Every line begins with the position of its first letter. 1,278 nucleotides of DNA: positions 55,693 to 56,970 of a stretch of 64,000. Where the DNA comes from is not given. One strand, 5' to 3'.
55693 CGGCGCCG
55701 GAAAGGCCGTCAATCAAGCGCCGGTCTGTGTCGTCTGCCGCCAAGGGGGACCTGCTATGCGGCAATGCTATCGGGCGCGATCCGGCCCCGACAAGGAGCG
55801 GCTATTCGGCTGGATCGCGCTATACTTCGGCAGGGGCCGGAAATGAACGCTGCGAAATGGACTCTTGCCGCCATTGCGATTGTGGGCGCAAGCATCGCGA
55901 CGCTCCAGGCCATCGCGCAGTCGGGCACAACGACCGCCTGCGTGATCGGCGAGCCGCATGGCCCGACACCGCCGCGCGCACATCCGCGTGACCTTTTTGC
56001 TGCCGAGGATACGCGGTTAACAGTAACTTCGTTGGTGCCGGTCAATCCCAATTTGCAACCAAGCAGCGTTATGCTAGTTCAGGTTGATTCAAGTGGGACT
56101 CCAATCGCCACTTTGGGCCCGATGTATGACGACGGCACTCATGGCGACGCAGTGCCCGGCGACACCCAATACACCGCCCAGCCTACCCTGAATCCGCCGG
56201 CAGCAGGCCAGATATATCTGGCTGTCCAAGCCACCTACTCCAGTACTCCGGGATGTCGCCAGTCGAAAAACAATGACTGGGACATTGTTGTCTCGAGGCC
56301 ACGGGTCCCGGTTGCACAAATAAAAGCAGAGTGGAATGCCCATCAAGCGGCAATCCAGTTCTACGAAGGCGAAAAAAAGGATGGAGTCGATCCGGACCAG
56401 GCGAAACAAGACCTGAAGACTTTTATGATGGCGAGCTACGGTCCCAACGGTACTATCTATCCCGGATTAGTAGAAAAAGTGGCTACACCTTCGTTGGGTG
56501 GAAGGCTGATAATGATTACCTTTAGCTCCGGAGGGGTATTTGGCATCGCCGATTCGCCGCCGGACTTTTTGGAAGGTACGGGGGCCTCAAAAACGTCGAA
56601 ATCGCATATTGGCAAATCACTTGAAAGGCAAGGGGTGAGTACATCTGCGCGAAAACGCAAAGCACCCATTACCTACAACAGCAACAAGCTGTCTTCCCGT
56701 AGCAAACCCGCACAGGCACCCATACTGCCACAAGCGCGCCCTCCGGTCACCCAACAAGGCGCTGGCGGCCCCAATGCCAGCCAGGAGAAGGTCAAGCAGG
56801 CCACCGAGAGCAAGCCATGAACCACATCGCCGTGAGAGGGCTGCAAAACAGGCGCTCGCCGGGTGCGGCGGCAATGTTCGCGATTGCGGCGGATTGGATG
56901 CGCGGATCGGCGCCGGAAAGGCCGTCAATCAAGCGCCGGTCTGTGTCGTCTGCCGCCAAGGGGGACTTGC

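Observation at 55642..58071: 1.2-kb tandem duplication creating two diverging secreted-protein paralogs and a truncated HEAT-gene copy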

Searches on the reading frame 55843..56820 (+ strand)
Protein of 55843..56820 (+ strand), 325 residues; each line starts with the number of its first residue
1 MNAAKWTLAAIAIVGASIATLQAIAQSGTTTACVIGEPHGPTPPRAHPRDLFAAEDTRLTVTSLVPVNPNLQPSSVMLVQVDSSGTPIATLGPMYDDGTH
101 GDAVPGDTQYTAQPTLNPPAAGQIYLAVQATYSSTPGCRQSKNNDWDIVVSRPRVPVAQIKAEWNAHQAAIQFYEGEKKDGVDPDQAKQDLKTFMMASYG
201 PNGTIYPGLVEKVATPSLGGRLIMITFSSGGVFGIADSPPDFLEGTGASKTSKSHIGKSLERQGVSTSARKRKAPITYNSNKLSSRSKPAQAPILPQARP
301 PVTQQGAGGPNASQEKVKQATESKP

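Call 7: search_protein_families(library=pfam, proteins=[window:55843-56820:+], max_evalue=0.1)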
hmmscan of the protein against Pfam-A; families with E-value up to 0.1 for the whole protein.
window:55843-56820:+ (325 aa): 0 families

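Call 8: search_protein_families(library=ncbifam, proteins=[window:55843-56820:+], max_evalue=0.1)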
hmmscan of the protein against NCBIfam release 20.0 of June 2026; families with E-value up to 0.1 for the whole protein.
window:55843-56820:+ (325 aa): 1 family
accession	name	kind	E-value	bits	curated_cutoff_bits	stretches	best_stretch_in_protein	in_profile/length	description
NF041940.1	choice_anch_X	domain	1.5e-06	27.8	25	1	93-113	2-22/37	choice-of-anchor X domain-containing protein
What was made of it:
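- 55843..56820 (+): X_A: 325-aa secreted protein with a choice-of-anchor X domain. It has a signal-peptide-like N-terminus, a beta-sandwich at 31-151, an alpha/beta subdomain at 157-236 and a disordered Lys/Ser/Pro-rich tail at 245-325. NF041940 scores 27.8 bits against a cut-off of 25 (call 8).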

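Call 9: find_homologous_proteins(query=window:55843-56817:+, max_evalue=0.001)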
Query window:55843-56817:+ (325 aa): 18 proteins with E <= 0.001 among 1989 candidates.
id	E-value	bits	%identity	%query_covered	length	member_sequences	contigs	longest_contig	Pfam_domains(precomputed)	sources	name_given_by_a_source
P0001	3.4e-211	718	100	100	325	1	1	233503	-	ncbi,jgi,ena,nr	ncbi:MAG TPA: choice-of-anchor X domain-containing protein [Candidatus Binataceae bacterium]|nr:choi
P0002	5.3e-168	576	81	100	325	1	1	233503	-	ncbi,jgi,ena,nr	ncbi:MAG TPA: choice-of-anchor X domain-containing protein [Candidatus Binataceae bacterium]|nr:choi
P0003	5.5e-92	327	47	75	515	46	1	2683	-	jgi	jgi:hypothetical protein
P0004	1.6e-70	256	54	76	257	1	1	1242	-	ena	-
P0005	8.0e-59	218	47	78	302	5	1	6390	-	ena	-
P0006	1.3e-57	214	49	71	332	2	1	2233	-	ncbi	-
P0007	2.5e-56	209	47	78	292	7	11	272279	-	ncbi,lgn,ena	ncbi:MAG: choice-of-anchor X domain-containing protein [Candidatus Binatus sp.]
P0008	1.7e-50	190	51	66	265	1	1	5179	-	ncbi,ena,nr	ncbi:MAG TPA: choice-of-anchor X domain-containing protein [Candidatus Binataceae bacterium]|nr:choi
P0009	2.2e-50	190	49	68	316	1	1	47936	-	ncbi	ncbi:MAG: choice-of-anchor D domain-containing protein, partial [Candidatus Binataceae bacterium]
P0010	9.2e-50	188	46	69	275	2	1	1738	-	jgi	-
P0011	4.2e-49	186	46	72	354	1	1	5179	-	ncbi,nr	ncbi:MAG TPA: choice-of-anchor X domain-containing protein, partial [Candidatus Binataceae bacterium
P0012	3.1e-47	180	48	63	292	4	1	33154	-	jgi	-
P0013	1.7e-46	177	49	64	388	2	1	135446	PF22073.3,PF15780.12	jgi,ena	-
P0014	3.5e-43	166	51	54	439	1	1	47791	PF22073.3,PF15780.12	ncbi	ncbi:MAG: choice-of-anchor D domain-containing protein [Candidatus Binataceae bacterium]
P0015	1.7e-42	164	56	46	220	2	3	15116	-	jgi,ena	jgi:hypothetical protein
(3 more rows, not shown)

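Call 11: find_encoding_contigs(protein=P0007, flank=6000, max_places=4)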
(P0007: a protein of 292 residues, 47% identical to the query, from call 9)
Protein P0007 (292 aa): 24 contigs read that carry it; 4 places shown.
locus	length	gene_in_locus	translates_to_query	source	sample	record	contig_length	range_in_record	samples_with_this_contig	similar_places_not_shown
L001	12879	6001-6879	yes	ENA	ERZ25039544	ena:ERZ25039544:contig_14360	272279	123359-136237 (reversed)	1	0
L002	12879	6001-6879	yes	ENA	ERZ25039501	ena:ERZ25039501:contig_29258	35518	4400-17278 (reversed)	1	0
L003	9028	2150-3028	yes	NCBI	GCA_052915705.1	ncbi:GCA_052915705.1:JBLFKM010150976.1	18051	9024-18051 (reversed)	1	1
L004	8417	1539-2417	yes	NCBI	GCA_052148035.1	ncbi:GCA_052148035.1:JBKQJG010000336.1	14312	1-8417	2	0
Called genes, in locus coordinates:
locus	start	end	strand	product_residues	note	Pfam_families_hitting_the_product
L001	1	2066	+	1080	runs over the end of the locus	PF13188:PAS_8 (faint), PF00989:PAS (faint), PF13426:PAS_9, PF08447:PAS_3 (weak), PF13426:PAS_9, PF00512:HisKA, PF02518:HATPase_c, PF00072:Response_reg, +1 more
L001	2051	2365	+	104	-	PF01627:Hpt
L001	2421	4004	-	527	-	PF00111:Fer2 (weak), PF13510:Fer2_4, PF10588:NADH-G_4Fe-4S_3, PF22117:Fer4_Nqo3, PF00384:Molybdopterin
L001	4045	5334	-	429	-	PF01512:Complex1_51K, PF10531:SLBB, PF22461:SLBB_2, PF10589:NADH_4Fe-4S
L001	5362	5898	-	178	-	PF01058:Oxidored_q6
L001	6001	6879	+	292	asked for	-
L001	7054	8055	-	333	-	PF08240:ADH_N, PF00107:ADH_zinc_N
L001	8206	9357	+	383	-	PF02405:MlaE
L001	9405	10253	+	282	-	PF00005:ABC_tran, PF13304:AAA_21 (weak)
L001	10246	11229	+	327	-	PF02470:MlaD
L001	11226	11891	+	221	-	PF03886:ABC_trans_aux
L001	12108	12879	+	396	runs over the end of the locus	PF04055:Radical_SAM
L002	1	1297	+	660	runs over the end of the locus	PF13188:PAS_8 (faint), PF00989:PAS (faint), PF08448:PAS_4 (faint), PF13426:PAS_9, PF08447:PAS_3 (faint), PF13426:PAS_9, PF00512:HisKA, PF02518:HATPase_c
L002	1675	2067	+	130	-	PF00072:Response_reg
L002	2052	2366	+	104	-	PF01627:Hpt (weak)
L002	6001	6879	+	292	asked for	-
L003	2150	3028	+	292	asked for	-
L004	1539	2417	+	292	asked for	-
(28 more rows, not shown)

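Call 12: find_encoding_contigs(protein=P0008, flank=6000, max_places=3)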
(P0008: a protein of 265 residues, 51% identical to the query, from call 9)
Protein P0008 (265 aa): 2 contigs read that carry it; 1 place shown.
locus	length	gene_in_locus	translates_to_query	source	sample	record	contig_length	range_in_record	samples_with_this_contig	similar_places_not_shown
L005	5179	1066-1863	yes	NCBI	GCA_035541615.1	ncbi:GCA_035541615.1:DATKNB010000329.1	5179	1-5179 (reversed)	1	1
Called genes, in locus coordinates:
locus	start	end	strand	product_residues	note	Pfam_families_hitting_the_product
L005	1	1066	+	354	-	?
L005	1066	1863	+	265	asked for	-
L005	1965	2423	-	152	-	PF01750:HycI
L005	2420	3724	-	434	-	PF00374:NiFeSe_Hases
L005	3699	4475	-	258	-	PF01058:Oxidored_q6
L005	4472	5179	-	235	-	PF00175:NAD_binding_1, PF10418:DHODB_Fe-S_bind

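Call 25: find_encoding_contigs(protein=P0003, flank=5000, max_places=3)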
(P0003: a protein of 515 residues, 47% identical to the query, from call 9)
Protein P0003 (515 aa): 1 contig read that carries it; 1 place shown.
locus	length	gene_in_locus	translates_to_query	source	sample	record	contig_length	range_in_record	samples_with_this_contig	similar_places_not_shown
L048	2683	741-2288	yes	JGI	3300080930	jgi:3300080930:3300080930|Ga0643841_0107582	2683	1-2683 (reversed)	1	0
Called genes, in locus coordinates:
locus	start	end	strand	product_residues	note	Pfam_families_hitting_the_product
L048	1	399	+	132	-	?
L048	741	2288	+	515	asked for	-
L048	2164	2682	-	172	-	?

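Call 26: find_encoding_contigs(protein=P0013, flank=6000, max_places=2)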
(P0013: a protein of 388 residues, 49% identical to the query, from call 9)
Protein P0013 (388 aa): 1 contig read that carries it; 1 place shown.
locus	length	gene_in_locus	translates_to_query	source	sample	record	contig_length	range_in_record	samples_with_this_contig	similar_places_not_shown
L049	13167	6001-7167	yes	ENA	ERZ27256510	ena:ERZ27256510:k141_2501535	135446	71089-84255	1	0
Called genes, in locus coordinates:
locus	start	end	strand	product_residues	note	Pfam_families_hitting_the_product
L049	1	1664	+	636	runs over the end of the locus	PF13623:SurA_N_2, PF13624:SurA_N_3, PF13145:Rotamase_2, PF13616:Rotamase_3, PF00639:Rotamase, PF13145:Rotamase_2 (weak)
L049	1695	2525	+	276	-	PF00561:Abhydrolase_1, PF12146:Hydrolase_4, PF12697:Abhydrolase_6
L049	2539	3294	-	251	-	PF14023:Bestrophin-like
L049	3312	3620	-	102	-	-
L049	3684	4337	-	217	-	PF13353:Fer4_12 (weak), PF04055:Radical_SAM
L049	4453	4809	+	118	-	PF21157:DksA_N, PF01258:zf-dskA_traR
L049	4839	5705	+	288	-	PF00483:NTP_transferase, PF12804:NTP_transf_3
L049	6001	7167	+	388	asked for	PF15780:ASH (faint), PF22073:Cep192_D4 (weak)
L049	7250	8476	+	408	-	-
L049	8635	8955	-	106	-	-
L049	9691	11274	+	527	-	PF02321:OEP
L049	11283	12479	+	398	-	PF25917:BSH_RND, PF25973:BSH_CzcB (weak), PF25876:HH_MFP_RND, PF25885:HH_EMRA (weak), PF25944:Beta-barrel_RND, PF25967:RND-MFP_C, PF25989:YknX_C (weak)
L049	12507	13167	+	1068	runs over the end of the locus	PF00873:ACR_tran, PF03176:MMPL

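Call 31: predict_structure(alignment_id=A1)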
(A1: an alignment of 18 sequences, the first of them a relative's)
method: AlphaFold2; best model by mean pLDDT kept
length: 325 residues; sequences in the alignment: 18
mean_pLDDT: 72.2   pTM: 0.55
mean pLDDT of the five models: 72.2, 71.2, 70.1, 70.1, 66.7
residues with pLDDT >= 90: 164; 70-90: 43; 50-70: 7; < 50: 111
segments of 3 or more residues with pLDDT < 50: 1-30, 245-324
pLDDT, mean of each block of 10 residues (from residue 1): 39 36 35 82 95 95 89 89 92 89 86 94 95 87 95 93 97 96 94 98 97 89 94 86 43 33 35 35 33 37 35 34 38
secondary structure, 60 per line:
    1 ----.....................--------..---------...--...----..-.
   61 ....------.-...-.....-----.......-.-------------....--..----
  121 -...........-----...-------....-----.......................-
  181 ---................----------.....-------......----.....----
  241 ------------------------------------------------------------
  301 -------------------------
elements in order: H5-25 E45-47 E50-52 E60-64 E77-81 E87-93 E109-112 E122-132 E138-140 E148-151 H157-179 H184-199 E210-214 E222-227 E232-236
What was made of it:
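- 55843..56820 (+): AF2 pLDDT is above 85 for residues 31-244 (call 31).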

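Call 36: fold_search(model_id=the predicted structure, library=pdb)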
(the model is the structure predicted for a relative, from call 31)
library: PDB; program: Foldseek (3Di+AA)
matches with E <= 10: 1862; with E <= 0.001: 20
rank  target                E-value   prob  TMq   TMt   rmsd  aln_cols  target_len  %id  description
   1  1bqh_I                3.0e-04  0.99  0.19  0.38   8.8       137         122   12  MURINE CD8AA ECTODOMAIN FRAGMENT IN COMPLEX WITH H-2KB/VSV8 (released 1998-08-19)
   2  9leg_B                3.5e-04  0.97  0.20  0.18  26.6       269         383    9  AMO complex (released 2026-02-04)
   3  8rjc_5                3.9e-04  1.00  0.27  0.41   8.5       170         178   12  Structure of the rabbit 80S ribosome stalled on a 2-TMD rhodopsin intermediate in complex with Sec61-TRAP, open confor (released 2024-01-24)
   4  4pw3_A                4.9e-04  1.00  0.22  0.20   6.8       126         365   13  Crystal structure of the sulfite dehydrogenase SorT from Sinorhizobium meliloti (released 2015-06-03)
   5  7kzz_C                5.2e-04  1.00  0.22  0.35   7.4       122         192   17  Cryo-EM structure of YiiP-Fab complex in Holo state (released 2021-01-06)
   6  8vdg_K                6.2e-04  1.00  0.20  0.47   8.6       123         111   16  Cryo-EM structure of human monoclonal antibody C74 targeting IT4VAR22 CIDRa1.7 (released 2024-10-02)
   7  9cl6_A                6.5e-04  0.92  0.19  0.16  26.4       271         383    9  Ammonia monooxygenase in native membranes (released 2025-01-08)
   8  8j9k_B                7.3e-04  1.00  0.20  0.52   8.1       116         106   17  Structure of basal beta-arrestin2 (released 2023-12-27)
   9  6umv                  8.2e-04  1.00  0.23  0.51   4.4       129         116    9  Human apo PD-1 double mutant (released 2019-11-27)
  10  8um6_A                8.7e-04  1.00  0.22  0.47   6.1       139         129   14  Structure of copper bound to YcnI W137F (released 2024-02-07)
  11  7xh8_C                8.7e-04  1.00  0.20  0.49   8.6       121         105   15  The structure of ZCB11 Fab against SARS-CoV-2 Omicron Spike (released 2022-06-29)
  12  4m62_L                8.7e-04  1.00  0.20  0.45   8.2       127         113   16  Ontogeny of recognition specificity and functionality for the anti-HIV neutralizing antibody 4E10 (released 2014-10-08)
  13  2a9b                  8.7e-04  1.00  0.21  0.18   7.1       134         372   11  Crystal structure of R138Q mutant of recombinant sulfite oxidase at resting state (released 2005-08-02)
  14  7som_J                8.7e-04  0.72  0.16  0.10  30.6       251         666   14  Ciliary C2 central pair apparatus isolated from Chlamydomonas reinhardtii (released 2022-04-13)
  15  8dyy_B                9.2e-04  1.00  0.20  0.49   8.5       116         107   16  Cryo-EM structure of 334 Fab in complex with recombinant shortened Plasmodium falciparum circumsporozoite protein (rsC (released 2023-08-02)
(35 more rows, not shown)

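Call 39: find_related_loci(query=window:55843-56817:+, collection=metagenome_contigs, flank=5000)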
Query window:55843-56817:+ (325 aa) in metagenome_contigs; peptide patterns used: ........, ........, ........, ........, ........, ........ (x = any residue, [..] = any of these).
254 stretches matched a pattern; 48 encode a relative of the query (tblastn E <= 1e-3); 48 distinct loci.
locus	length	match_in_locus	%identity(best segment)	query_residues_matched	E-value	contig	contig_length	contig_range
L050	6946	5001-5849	52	10-293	1e-85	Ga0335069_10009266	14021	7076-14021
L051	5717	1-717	59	35-274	2e-85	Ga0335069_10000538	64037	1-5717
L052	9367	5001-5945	42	11-325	9e-65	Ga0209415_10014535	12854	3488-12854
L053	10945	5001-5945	42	11-325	9e-65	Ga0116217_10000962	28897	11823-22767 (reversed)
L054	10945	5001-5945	42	11-325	9e-65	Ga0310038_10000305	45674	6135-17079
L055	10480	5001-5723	50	27-263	6e-64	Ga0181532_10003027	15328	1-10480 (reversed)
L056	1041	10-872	54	11-300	6e-54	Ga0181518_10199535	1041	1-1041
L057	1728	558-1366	56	29-300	2e-49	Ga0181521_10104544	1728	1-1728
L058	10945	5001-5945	42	11-325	9e-65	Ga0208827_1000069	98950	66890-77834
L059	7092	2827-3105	45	44-136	1e-19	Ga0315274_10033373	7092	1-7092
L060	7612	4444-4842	34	18-156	2e-14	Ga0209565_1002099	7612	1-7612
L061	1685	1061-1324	45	44-132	6e-14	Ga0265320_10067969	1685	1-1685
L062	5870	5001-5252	40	48-132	4e-13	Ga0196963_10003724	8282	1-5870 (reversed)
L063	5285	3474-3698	43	59-133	3e-11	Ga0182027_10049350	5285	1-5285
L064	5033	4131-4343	45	57-126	4e-10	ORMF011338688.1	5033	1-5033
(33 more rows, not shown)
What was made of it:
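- Tried and rejected: Close relatives: a search of metagenome contigs found nothing above 59% identity (call 39).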

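Call 44: search_protein_families(library=pfam, proteins=[L051:867-2300:+, L049:7250-8476:+], max_evalue=0.01)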
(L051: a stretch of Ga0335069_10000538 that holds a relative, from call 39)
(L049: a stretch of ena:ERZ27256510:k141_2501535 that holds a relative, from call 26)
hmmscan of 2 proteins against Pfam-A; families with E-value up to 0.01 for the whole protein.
L051:867-2300:+ (477 aa): 0 families

L049:7250-8476:+ (408 aa): 0 families

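Call 54: search_solved_structures(query=A1, max_evalue=1)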
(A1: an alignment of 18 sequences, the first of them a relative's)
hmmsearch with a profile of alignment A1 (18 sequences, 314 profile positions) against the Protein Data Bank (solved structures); distinct sequences matched with E-value up to 1: 0.
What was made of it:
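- Tried and rejected: A PDB sequence search with the family profile gives none (call 54).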

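Call 55: search_protein_families(library=padloc, proteins=[window:55843-56820:+], max_evalue=0.01)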
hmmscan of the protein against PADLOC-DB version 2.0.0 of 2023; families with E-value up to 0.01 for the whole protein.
window:55843-56820:+ (325 aa): 0 families

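Call 60: find_encoding_contigs(protein=P0001, flank=4000, max_places=3)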
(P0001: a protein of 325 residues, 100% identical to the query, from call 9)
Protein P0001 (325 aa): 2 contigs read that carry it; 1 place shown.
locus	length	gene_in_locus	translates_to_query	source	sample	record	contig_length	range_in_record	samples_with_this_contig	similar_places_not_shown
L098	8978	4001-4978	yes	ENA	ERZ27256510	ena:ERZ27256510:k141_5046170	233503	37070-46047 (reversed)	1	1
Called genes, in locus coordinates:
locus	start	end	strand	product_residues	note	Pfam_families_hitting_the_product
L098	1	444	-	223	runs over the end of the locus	PF02798:GST_N (faint), PF13417:GST_N_3, PF13409:GST_N_2, PF13410:GST_C_2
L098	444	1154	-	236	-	PF00702:Hydrolase, PF12710:HAD (weak), PF13419:HAD_2, PF13242:Hydrolase_like (weak)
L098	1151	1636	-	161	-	PF01243:PNPOx_N, PF12900:Pyridox_ox_2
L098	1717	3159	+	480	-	PF04909:Amidohydro_2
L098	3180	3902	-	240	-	PF01602:Adaptin_N (faint), PF13646:HEAT_2 (weak), PF02985:HEAT (faint), PF13513:HEAT_EZ (faint), PF12717:Cnd1 (faint), PF13646:HEAT_2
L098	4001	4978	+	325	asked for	-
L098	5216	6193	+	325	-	-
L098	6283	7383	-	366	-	PF03739:LptF_LptG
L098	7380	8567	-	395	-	PF03739:LptF_LptG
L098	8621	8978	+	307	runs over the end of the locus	PF08032:SpoU_sub_bind, PF00588:SpoU_methylase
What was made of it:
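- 55843..56820 (+): Identical to NCBI protein P0001 (calls 9, 60)
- The source is a short-read metagenome assembly (a megahit-style k141 contig name, call 60).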
